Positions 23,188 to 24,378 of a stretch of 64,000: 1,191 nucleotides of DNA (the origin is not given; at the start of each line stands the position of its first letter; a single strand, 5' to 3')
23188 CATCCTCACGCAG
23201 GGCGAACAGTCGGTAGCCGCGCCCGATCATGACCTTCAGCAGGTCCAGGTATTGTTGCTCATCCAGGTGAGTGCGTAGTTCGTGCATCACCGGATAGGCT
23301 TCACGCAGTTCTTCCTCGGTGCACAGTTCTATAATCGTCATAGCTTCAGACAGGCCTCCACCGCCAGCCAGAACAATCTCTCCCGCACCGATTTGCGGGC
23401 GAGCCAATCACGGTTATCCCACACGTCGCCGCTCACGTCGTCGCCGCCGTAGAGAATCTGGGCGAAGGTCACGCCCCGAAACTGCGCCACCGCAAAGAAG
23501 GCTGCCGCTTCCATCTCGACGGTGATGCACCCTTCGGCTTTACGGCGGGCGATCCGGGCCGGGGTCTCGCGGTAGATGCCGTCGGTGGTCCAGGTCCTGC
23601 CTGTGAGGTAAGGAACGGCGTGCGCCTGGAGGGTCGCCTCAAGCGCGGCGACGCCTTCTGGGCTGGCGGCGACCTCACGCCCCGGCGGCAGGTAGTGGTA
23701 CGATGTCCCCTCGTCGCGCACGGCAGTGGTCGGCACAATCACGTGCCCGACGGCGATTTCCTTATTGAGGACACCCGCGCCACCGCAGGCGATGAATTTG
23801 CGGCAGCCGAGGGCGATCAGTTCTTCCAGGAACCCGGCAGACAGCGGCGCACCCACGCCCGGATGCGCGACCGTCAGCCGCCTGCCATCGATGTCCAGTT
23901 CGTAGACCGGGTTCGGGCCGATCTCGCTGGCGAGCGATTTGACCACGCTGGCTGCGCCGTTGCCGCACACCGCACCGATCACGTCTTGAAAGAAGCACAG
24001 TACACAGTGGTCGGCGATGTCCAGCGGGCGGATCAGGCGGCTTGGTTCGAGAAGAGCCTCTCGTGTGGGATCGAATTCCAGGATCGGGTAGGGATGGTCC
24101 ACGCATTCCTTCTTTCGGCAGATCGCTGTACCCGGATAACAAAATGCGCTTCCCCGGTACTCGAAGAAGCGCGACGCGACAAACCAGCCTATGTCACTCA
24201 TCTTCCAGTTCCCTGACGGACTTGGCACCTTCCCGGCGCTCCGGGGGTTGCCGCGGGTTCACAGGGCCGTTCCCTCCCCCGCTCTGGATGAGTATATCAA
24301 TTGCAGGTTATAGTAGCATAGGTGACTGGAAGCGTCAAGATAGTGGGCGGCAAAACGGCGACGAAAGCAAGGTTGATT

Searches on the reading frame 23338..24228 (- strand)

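Call 50: search_protein_families(library=pfam, proteins=[window:23338-24228:-])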
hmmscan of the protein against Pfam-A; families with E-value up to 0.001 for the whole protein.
window:23338-24228:- (296 aa): 1 family
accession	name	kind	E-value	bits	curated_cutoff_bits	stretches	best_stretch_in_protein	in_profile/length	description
PF01048.26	PNP_UDP_1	-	8.5e-36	124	25.1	1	106-264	32-199/233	Phosphorylase superfamily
